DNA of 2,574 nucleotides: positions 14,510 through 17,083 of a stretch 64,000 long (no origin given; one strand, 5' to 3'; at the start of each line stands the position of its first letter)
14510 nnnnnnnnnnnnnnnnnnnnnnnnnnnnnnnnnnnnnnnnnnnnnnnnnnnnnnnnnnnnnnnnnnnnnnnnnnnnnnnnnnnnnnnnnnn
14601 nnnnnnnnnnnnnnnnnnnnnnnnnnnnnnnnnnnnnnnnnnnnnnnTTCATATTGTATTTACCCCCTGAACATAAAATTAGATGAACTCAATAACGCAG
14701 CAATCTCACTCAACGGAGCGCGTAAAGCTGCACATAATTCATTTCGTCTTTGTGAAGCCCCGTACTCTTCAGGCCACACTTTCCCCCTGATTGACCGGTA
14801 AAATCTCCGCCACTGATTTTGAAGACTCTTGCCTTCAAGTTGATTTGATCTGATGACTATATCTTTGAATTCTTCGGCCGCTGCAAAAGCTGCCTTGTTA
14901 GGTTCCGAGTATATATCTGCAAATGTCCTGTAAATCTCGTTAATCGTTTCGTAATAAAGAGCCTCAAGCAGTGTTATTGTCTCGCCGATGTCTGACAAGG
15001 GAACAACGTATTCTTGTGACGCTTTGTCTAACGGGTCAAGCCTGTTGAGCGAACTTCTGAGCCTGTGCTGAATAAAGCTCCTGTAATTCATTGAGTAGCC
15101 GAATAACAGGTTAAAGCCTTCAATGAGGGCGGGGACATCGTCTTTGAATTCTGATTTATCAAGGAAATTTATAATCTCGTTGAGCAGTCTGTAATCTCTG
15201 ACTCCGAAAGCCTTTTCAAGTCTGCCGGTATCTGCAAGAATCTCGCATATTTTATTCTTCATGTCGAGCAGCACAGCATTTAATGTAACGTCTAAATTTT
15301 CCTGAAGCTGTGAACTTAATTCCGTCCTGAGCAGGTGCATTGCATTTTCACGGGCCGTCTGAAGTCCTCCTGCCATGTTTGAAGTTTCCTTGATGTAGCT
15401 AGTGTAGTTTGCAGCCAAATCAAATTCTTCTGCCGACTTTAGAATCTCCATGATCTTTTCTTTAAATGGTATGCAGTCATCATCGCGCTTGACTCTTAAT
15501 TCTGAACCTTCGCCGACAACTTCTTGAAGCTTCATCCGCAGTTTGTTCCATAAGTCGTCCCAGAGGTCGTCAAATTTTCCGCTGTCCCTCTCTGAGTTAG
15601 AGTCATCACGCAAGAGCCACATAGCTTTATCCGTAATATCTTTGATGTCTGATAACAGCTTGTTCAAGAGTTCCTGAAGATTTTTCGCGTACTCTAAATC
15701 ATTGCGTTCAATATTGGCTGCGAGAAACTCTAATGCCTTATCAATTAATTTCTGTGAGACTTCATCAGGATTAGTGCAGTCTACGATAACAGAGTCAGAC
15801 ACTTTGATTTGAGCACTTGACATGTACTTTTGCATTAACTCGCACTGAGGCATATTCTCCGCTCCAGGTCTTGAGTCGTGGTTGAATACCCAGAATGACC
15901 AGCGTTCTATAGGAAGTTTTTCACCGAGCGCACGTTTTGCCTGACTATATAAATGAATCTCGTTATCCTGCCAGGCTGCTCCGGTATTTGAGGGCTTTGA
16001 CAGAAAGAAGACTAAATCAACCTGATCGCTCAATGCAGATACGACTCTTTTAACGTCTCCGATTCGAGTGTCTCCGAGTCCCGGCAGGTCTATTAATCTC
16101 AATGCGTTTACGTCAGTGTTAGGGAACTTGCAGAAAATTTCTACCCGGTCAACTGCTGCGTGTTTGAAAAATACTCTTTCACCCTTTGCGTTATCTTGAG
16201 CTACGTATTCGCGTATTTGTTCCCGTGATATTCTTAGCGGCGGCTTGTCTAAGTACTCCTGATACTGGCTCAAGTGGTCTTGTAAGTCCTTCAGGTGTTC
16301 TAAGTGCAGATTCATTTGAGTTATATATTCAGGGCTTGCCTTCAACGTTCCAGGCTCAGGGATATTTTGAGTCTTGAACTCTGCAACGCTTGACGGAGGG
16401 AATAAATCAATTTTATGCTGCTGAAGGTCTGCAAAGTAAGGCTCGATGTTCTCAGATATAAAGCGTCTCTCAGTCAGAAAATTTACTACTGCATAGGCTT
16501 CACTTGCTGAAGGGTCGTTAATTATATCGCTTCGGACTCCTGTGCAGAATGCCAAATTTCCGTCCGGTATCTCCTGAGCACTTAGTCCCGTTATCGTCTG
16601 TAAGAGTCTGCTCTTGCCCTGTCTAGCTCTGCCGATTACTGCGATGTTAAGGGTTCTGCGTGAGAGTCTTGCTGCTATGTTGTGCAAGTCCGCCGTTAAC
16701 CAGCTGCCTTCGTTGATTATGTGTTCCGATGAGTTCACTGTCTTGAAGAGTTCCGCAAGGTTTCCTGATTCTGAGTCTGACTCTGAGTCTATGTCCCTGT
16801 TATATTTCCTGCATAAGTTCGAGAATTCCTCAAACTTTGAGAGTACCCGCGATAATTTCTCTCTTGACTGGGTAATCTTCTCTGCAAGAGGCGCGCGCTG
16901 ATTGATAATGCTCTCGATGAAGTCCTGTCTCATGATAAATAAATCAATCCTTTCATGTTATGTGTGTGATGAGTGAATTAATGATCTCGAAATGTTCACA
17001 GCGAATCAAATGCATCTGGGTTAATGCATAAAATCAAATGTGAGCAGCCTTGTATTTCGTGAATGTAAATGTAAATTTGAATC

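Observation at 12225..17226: Orphan operon: dynamin-like GTPase + small hydrophobic ORF + second compact GTPase + single-pass membrane protein + small helical protein, a candidate undescribed conflict/membrane system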

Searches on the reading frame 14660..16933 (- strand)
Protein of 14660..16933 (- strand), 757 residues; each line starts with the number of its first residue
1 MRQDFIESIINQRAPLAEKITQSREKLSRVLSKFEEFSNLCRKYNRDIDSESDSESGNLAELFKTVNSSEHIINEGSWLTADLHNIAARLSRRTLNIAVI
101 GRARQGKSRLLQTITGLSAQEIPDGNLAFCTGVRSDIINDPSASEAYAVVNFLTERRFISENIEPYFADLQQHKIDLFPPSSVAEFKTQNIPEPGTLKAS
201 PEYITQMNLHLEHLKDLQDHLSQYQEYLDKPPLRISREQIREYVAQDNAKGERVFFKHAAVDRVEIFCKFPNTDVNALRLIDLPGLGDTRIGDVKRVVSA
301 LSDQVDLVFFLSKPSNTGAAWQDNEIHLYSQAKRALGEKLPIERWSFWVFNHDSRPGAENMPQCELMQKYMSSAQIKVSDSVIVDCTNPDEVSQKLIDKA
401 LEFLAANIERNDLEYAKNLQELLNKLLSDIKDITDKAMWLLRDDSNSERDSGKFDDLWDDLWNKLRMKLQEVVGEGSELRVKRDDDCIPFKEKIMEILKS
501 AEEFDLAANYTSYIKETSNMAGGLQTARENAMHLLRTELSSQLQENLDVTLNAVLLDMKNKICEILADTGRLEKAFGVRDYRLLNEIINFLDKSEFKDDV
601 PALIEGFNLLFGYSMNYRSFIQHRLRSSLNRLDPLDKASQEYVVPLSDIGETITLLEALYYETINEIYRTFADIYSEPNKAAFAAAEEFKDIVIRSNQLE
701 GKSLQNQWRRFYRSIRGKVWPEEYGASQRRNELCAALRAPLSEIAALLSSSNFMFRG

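Call 3: search_protein_families(library=pfam, proteins=[window:14660-16933:-], max_evalue=1)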
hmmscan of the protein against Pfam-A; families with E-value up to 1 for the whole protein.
window:14660-16933:- (757 aa): 6 families
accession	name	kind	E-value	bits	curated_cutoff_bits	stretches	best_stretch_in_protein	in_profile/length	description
PF00350.29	Dynamin_N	-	1.4e-05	25.6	27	1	203-316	30-140/168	Dynamin family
PF01926.29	MMR_HSR1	-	0.0002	21.9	21.9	0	96-131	1-33/113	50S ribosome-binding GTPase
PF21808.2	Dynamin-like_hel_bact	-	0.0084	15.8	28.3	1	6-65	52-112/373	Bacterial dynamin-like protein, helical domain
PF10384.14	Scm3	-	0.074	13.2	24.3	1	16-53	1-32/53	Centromere protein Scm3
PF16727.10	REV1_C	-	0.098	13.6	26.5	0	416-475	27-85/91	DNA repair protein REV1 C-terminal domain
PF13401.12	AAA_22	-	0.2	12.4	27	0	95-129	6-33/130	AAA domain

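Call 4: search_protein_families(library=padloc, proteins=[window:14660-16933:-], max_evalue=1)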
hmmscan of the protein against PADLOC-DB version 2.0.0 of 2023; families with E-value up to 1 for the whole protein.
window:14660-16933:- (757 aa): 1 family
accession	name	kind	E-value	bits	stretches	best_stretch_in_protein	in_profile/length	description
PDLC03841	LeoBC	-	0.002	15.3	1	17-126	8-109/601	-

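Call 5: search_protein_families(library=ncbifam, proteins=[window:14660-16933:-], max_evalue=1)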
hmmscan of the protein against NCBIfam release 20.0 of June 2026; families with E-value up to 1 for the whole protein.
window:14660-16933:- (757 aa): 3 families
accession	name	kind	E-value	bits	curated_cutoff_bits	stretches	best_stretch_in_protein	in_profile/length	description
NF049994.1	slr1306_fam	domain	0.0031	16.2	490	1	75-117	89-131/470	slr1306 family protein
NF008658.2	PRK11658.1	equivalog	0.06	12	631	1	268-305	340-377/379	UDP-4-amino-4-deoxy-L-arabinose aminotransferase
TIGR00634.1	recN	equivalog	0.14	11.1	407.85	1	13-93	289-372/563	DNA repair protein RecN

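Call 17: find_homologous_proteins(query=window:14660-16933:-, max_evalue=0.001)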
Query window:14660-16933:- (757 aa): 569 proteins with E <= 0.001 among 8000 candidates; the best 120 are listed.
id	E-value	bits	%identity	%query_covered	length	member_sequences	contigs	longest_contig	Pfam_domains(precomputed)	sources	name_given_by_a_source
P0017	0.0e+0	1453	86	100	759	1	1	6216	-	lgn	-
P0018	0.0e+0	1401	83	100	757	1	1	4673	PF00350.30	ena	-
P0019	0.0e+0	1257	75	100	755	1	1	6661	PF00350.30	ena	-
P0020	0.0e+0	1254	76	99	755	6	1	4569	PF00350.30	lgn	-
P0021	0.0e+0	1131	68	100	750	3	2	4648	-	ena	-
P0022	6.4e-283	959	59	100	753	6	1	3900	-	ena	-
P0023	1.3e-281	954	59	100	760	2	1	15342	PF01926.30,PF00350.30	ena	-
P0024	7.4e-280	949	59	100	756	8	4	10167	-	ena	-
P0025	6.3e-273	926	58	100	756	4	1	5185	-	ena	-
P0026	3.7e-271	920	57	98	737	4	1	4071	PF00350.30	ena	-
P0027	9.9e-268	908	57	100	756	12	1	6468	-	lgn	-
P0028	1.0e-259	882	55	100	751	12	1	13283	-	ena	-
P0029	1.6e-256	871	55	98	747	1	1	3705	-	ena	-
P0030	1.3e-255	868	54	100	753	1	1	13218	-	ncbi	-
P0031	2.3e-252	858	54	100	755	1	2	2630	-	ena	-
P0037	7.4e-242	823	94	51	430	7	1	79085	PF00350.30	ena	-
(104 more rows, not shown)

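Call 18: search_solved_structures(query=window:14660-16933:-, max_evalue=1, show_alignments=2)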
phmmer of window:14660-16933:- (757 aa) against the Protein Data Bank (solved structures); distinct sequences matched with E-value up to 1: 0.

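Call 22: find_related_loci(query=A1, collection=genome_contigs, flank=8000)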
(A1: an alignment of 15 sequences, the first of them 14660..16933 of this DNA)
Query A1 (757 aa) in genome_contigs; peptide patterns used: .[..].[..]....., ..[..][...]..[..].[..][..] (x = any residue, [..] = any of these).
364 stretches matched a pattern; 252 encode a relative of the query (tblastn E <= 1e-3); the best 80 are kept; 80 distinct loci.
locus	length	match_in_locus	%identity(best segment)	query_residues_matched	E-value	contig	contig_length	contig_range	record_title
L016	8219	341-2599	60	1-755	0e+0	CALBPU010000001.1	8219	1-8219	MAG TPA_asm: uncultured Fretibacterium sp. isolate ERR1278072_bin.130_CONCOCT_v1.1_MAG genome assembly, contig: ERZ84237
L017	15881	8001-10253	59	2-755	0e+0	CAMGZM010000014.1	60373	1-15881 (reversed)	MAG: uncultured Fretibacterium sp. isolate SRR11784288_bin.17_metaWRAP_v1.3_MAG genome assembly, contig: ERZ12202745.130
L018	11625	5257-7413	60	34-755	0e+0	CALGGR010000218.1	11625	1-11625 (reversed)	MAG TPA_asm: uncultured Fretibacterium sp. isolate ERR1278104_bin.105_CONCOCT_v1.1_MAG genome assembly, contig: ERZ84239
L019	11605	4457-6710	61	1-755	0e+0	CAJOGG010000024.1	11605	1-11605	uncultured Synergistales bacterium isolate Red_deer_3_mag_51 genome assembly, contig: scaffold_8560, whole genome shotgu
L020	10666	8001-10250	51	2-756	0e+0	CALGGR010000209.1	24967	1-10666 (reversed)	MAG TPA_asm: uncultured Fretibacterium sp. isolate ERR1278104_bin.105_CONCOCT_v1.1_MAG genome assembly, contig: ERZ84239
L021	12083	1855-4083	53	2-748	0e+0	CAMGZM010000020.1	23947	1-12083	MAG: uncultured Fretibacterium sp. isolate SRR11784288_bin.17_metaWRAP_v1.3_MAG genome assembly, contig: ERZ12202745.557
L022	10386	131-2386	52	2-757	0e+0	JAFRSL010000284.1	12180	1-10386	MAG: Synergistaceae bacterium isolate RGIG2759 Goat_Omasum-5__c674804, whole genome shotgun sequence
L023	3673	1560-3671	53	6-710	0e+0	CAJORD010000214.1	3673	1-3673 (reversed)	uncultured Synergistales bacterium isolate Rumen_Coassembly_mag_817 genome assembly, contig: k87_16182596, whole genome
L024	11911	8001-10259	49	1-755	0e+0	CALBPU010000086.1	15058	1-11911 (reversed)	MAG TPA_asm: uncultured Fretibacterium sp. isolate ERR1278072_bin.130_CONCOCT_v1.1_MAG genome assembly, contig: ERZ84237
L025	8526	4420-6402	55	97-756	0e+0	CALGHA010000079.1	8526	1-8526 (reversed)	MAG TPA_asm: uncultured Fretibacterium sp. isolate ERR1278105_bin.157_CONCOCT_v1.1_MAG genome assembly, contig: ERZ84240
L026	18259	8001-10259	42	6-755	0e+0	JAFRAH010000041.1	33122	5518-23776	MAG: Synergistaceae bacterium isolate RGIG2313 Goat_Duodenum.Co__c1415785, whole genome shotgun sequence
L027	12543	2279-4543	43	6-757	2e-177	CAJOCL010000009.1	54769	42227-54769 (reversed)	uncultured Synergistales bacterium isolate Sheep_1_mag_15 genome assembly, contig: scaffold_309, whole genome shotgun se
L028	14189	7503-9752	43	6-755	3e-177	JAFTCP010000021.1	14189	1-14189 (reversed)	MAG: Synergistaceae bacterium isolate RGIG3696 Goat_Rumen.Co__c266547, whole genome shotgun sequence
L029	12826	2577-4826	42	6-755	9e-177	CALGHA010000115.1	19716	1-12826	MAG TPA_asm: uncultured Fretibacterium sp. isolate ERR1278105_bin.157_CONCOCT_v1.1_MAG genome assembly, contig: ERZ84240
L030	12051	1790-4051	42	6-757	8e-176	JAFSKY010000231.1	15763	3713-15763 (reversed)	MAG: Synergistaceae bacterium isolate RGIG3237 Goat_Reticulum-3__c689168, whole genome shotgun sequence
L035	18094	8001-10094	36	2-724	4e-121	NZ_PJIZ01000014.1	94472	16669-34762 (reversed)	Nostoc sp. CMAA1605 contig014, whole genome shotgun sequence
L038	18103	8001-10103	35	2-733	7e-114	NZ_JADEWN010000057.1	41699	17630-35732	Gloeocapsopsis crepidinum LEGE 06123 NODE_57_length_41699_cov_13.7254, whole genome shotgun sequence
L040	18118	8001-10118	36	6-733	1e-113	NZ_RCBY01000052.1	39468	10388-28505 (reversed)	Okeania hirsuta strain PAB10Feb10-1 PAB_NODE_52, whole genome shotgun sequence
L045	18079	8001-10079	35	1-724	2e-112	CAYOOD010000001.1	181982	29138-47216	MAG TPA_asm: uncultured bacterium isolate binchicken_co135_64 genome assembly, contig: NODE_158_length_181982_cov_25.926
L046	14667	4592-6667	36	2-724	2e-111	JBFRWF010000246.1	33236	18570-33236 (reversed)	MAG: Xenococcaceae cyanobacterium isolate 08_in_wi_poop_bin.1 08InWiPooB1_c_000001369186, whole genome shotgun sequence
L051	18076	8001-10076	34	6-724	3e-110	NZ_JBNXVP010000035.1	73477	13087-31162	Leptolyngbya sp. AN10 NODE_35_length_73477_cov_22.155924, whole genome shotgun sequence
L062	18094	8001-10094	35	6-733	1e-108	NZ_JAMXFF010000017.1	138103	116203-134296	Laspinema palackyanum D2a NODE_18_length_138103_cov_63.770507, whole genome shotgun sequence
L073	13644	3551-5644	34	6-733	1e-107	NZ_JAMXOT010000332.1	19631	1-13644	Oscillatoria sp. HE19RPO 571, whole genome shotgun sequence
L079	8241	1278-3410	33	2-745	2e-107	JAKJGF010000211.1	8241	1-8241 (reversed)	MAG: Bacillota bacterium isolate UR.bin48 UR_contig_27313, whole genome shotgun sequence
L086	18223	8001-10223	32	2-755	7e-107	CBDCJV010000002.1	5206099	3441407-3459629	MAG: Waterburya sp. isolate 729b48fa-ff8a-4891-b9d6-8f33d3982af4 genome assembly, contig: contig_2, whole genome shotgun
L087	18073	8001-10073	32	2-721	2e-106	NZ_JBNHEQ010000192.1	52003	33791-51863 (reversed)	Dapis sp. BLCC M172 NODE_298_length_52003_cov_47.318338, whole genome shotgun sequence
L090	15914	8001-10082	33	2-724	5e-106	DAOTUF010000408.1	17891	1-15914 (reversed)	MAG TPA_asm: Chloroflexaceae bacterium isolate F17_46 k129_3245775, whole genome shotgun sequence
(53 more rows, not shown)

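Call 40: find_related_loci(query=A1, collection=viral_contigs, flank=8000)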
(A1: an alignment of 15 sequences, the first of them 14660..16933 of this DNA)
Query A1 (757 aa) in viral_contigs; peptide patterns used: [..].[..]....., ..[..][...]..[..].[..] (x = any residue, [..] = any of these).
29 stretches matched a pattern, but none encodes a relative of the query by tblastn (E <= 1e-3).

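Call 50: predict_structure(alignment_id=A2)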
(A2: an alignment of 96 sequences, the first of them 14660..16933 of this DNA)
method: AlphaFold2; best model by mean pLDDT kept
length: 757 residues; sequences in the alignment: 96
mean_pLDDT: 88.4   pTM: 0.65
mean pLDDT of the five models: 88.4, 87.1, 86.5, 86.4, 86.2
residues with pLDDT >= 90: 440; 70-90: 279; 50-70: 38; < 50: 0
segments of 3 or more residues with pLDDT < 50: none
pLDDT, mean of each block of 10 residues (from residue 1): 76 87 93 93 80 65 87 90 88 90 88 92 76 87 93 94 91 88 94 88 88 92 95 95 88 88 93 80 73 76 87 89 84 75 91 92 94 91 94 92 87 87 93 92 64 89 94 92 93 93 90 91 89 93 90 95 96 94 96 91 95 90 89 90 82 92 93 93 96 79 87 91 80 86 90 74
secondary structure, 60 per line:
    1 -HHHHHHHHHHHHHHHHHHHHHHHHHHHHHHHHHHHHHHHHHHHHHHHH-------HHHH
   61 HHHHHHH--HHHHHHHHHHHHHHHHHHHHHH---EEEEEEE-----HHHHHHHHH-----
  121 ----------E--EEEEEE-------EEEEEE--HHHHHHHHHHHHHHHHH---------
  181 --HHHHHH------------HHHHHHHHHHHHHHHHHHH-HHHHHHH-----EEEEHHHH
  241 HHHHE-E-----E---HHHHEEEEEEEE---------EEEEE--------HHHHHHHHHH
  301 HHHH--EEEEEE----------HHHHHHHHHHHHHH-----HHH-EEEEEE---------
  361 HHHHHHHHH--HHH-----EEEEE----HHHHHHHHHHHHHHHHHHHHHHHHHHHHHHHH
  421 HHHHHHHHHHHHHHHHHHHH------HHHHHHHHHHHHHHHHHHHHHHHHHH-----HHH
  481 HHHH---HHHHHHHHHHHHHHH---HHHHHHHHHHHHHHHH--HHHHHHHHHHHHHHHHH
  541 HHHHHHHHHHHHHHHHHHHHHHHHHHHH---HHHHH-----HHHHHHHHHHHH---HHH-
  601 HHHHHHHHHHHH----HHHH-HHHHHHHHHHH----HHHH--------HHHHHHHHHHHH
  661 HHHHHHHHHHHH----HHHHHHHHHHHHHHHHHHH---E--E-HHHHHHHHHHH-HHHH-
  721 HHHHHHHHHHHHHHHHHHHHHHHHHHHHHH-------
elements in order (helices of 4 or more, strands of 3 or more residues): H2-49 H57-67 H70-91 E95-101 H107-115 E134-139 E147-152 H155-171 H183-188 H201-219 H221-227 E233-236 H237-244 H257-260 E261-268 E278-282 H291-304 E307-312 H323-336 E346-351 H361-369 E380-384 H389-440 H447-472 H478-484 H488-502 H506-521 H524-568 H572-576 H582-593 H601-612 H617-620 H622-632 H637-640 H649-672 H677-695 H704-714 H716-719 H721-750

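Call 54: search_protein_families(library=pfam, proteins=[L029:7929-9149:+, L021:6387-7226:+, L021:7251-9113:+, L024:1247-4873:+, L062:4507-5733:+, L062:6308-7615:+, L017:13502-15247:+, L016:2631-4214:+], max_evalue=0.001)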
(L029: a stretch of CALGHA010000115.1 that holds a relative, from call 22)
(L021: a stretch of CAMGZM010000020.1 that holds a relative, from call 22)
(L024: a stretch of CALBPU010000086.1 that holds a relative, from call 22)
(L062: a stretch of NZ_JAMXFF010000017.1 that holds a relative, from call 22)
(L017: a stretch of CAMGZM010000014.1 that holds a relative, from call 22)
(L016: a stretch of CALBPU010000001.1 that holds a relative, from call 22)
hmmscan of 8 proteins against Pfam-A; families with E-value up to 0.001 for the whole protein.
L029:7929-9149:+ (406 aa): 1 family
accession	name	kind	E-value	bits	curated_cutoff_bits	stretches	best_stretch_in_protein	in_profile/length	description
PF00990.26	GGDEF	-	2e-18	67.1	23.8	1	244-399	2-159/161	Diguanylate cyclase, GGDEF domain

L021:6387-7226:+ (279 aa): 4 families
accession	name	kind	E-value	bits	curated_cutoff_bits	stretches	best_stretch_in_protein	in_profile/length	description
PF08282.18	Hydrolase_3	-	5.7e-51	174.1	20.9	1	4-272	1-254/255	haloacid dehalogenase-like hydrolase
PF00702.32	Hydrolase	-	4.9e-11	43.8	26.4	0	194-241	144-191/191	haloacid dehalogenase-like hydrolase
PF05116.19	S6PP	-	5.3e-10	39.7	20.3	1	198-253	158-214/247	Sucrose-6F-phosphate phosphohydrolase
PF12710.13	HAD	-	6.9e-08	33.6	27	0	23-63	89-130/189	haloacid dehalogenase-like hydrolase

L021:7251-9113:+ (620 aa): 3 families
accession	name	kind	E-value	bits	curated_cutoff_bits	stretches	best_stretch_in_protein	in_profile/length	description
PF00358.26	PTS_EIIA_1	-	2.7e-44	150.4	27.2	1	487-611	3-127/127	phosphoenolpyruvate-dependent sugar phosphotransferase system, EIIA 1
PF02378.23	PTS_EIIC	-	2.1e-38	132.6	30.7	1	112-400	1-319/319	Phosphotransferase system, EIIC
PF00367.25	PTS_EIIB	-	1.1e-14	53.9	27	1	10-43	1-34/34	phosphotransferase system, EIIB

L024:1247-4873:+ (1208 aa): 10 families
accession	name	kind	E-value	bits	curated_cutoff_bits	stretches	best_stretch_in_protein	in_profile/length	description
PF19993.5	DO-GTPase2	-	3.7e-12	46.9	27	1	8-184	4-185/226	Double-GTPase 2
PF12775.13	AAA_7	-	1.2e-06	28.6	25.8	0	322-400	32-111/181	P-loop containing dynein motor region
PF13401.12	AAA_22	-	1.8e-06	28.7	27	0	326-378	8-60/130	AAA domain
PF01926.29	MMR_HSR1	-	1.6e-05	25.4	21.9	0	6-133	1-86/113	50S ribosome-binding GTPase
PF00005.33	ABC_tran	-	2.1e-05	25.6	25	0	6-28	13-35/137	ABC transporter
PF00168.36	C2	-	2.1e-05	25.1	22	1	1092-1173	5-89/104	C2 domain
PF13479.12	AAA_24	-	5.4e-05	23.5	27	0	4-29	2-27/195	AAA domain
PF13555.12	AAA_29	-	0.00035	20.7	27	0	6-41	24-59/61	P-loop containing region of AAA domain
PF04665.18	Pox_A32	-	0.00052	20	22.8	0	322-345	12-35/242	Poxvirus A32 protein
PF13191.12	AAA_16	-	0.00064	20.7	32.6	0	7-31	27-51/167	AAA ATPase domain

L062:4507-5733:+ (408 aa): 1 family
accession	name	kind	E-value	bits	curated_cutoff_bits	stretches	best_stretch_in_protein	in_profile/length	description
PF04551.19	GcpE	-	6.5e-129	430.3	32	1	28-400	1-342/343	GcpE protein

L062:6308-7615:+ (435 aa): 6 families
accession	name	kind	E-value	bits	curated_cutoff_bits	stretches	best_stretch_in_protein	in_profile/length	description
PF03572.23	Peptidase_S41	-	4.3e-60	202.5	24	1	228-387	2-164/165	Peptidase family S41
PF17820.7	PDZ_6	-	1.7e-11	44.1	27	1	136-190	2-54/54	PDZ domain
PF00595.29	PDZ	-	1.1e-09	38.9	23.2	1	112-189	4-81/81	PDZ domain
PF13180.12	PDZ_2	-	3.2e-08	34.2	27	1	121-193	3-70/80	PDZ domain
PF14684.11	Tricorn_C1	-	4.5e-07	30.1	24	1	41-75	6-40/59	Tricorn protease C1 domain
PF22694.1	CtpB_N-like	-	0.00065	20.6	27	0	65-105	45-84/85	Activating protease CtpB N-terminal domain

L017:13502-15247:+ (581 aa): 2 families
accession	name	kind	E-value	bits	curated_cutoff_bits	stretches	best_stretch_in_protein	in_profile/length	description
PF07969.17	Amidohydro_3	-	3.1e-50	172.5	29.7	1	80-579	1-472/472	Amidohydrolase family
PF01979.26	Amidohydro_1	-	3.6e-14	53.2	25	1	360-578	131-345/345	Amidohydrolase family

L016:2631-4214:+ (527 aa): 1 family
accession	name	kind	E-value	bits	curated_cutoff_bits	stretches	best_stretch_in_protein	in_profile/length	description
PF19993.5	DO-GTPase2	-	4e-07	30.4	27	1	13-199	6-193/226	Double-GTPase 2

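Call 55: fold_search(model_id=the predicted structure, library=pdb)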
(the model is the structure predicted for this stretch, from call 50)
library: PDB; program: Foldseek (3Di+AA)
matches with E <= 10: 353; with E <= 0.001: 52
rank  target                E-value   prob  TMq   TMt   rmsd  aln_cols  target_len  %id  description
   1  2j69_A                4.8e-13  1.00  0.23  0.25  35.8       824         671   13  Bacterial dynamin-like protein BDLP (released 2006-12-04)
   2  7zw6_A                1.1e-12  1.00  0.25  0.24  26.4       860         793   12  Oligomeric structure of SynDLP (released 2023-04-19)
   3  6j72                  2.1e-11  1.00  0.24  0.31  36.8       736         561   12  Crystal structure of IniA from Mycobacterium smegmatis with GTP bound (released 2019-09-11)
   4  6j73_A                3.6e-11  1.00  0.21  0.29  37.9       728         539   12  Crystal structure of IniA from Mycobacterium smegmatis (released 2019-09-11)
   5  2j68                  5.3e-11  1.00  0.19  0.20  34.4       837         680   12  Bacterial dynamin-like protein BDLP, GDP bound (released 2006-12-04)
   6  6j73_B                9.1e-11  1.00  0.23  0.31  36.9       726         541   12  Crystal structure of IniA from Mycobacterium smegmatis (released 2019-09-11)
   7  9em7_A                1.3e-10  1.00  0.23  0.22  27.0       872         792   13  Oligomeric structure of SynDLP in presence of GTP (released 2024-09-11)
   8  5oxf_C                1.9e-09  1.00  0.23  0.28  23.5       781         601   13  An oligomerised bacterial dynamin pair provides a mechanism for the long range sensing and tethering of membranes (released 2018-09-05)
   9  5owv_C                3.9e-09  1.00  0.24  0.30  24.9       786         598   13  An oligomerised bacterial dynamin pair provides a mechanism for the long-range sensing and tethering of membranes (released 2018-09-05)
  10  4whj_A                5.1e-09  1.00  0.19  0.24  24.7       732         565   12  Myxovirus Resistance Protein 2 (MxB) (released 2014-10-29)
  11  5oxf_A                1.9e-08  1.00  0.24  0.25  28.1       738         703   12  An oligomerised bacterial dynamin pair provides a mechanism for the long range sensing and tethering of membranes (released 2018-09-05)
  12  9kfd_A                2.2e-08  1.00  0.26  0.41  14.0       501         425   15  Truncated Fzo1,GTP-bound (released 2025-08-27)
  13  5owv_A                2.7e-08  1.00  0.24  0.26  27.7       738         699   12  An oligomerised bacterial dynamin pair provides a mechanism for the long-range sensing and tethering of membranes (released 2018-09-05)
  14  9kfd_B                2.9e-08  1.00  0.28  0.45  12.7       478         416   15  Truncated Fzo1,GTP-bound (released 2025-08-27)
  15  9kfe                  3.0e-08  1.00  0.27  0.47  11.7       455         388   15  Truncated Fzo1 with modified LB, GTP-bound (released 2025-08-27)
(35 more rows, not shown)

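Call 63: find_encoding_contigs(protein=P0017, flank=10000, max_places=3)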
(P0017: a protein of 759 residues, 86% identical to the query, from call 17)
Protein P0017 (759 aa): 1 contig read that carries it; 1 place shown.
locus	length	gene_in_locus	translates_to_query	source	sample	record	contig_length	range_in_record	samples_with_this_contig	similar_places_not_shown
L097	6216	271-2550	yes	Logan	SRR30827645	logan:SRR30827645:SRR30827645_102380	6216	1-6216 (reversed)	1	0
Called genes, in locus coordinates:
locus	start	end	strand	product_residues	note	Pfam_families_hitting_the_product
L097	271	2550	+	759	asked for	-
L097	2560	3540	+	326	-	-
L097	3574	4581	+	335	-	PF19993:DO-GTPase2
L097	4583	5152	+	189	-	-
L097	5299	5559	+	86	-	-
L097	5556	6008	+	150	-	-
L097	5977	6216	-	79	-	?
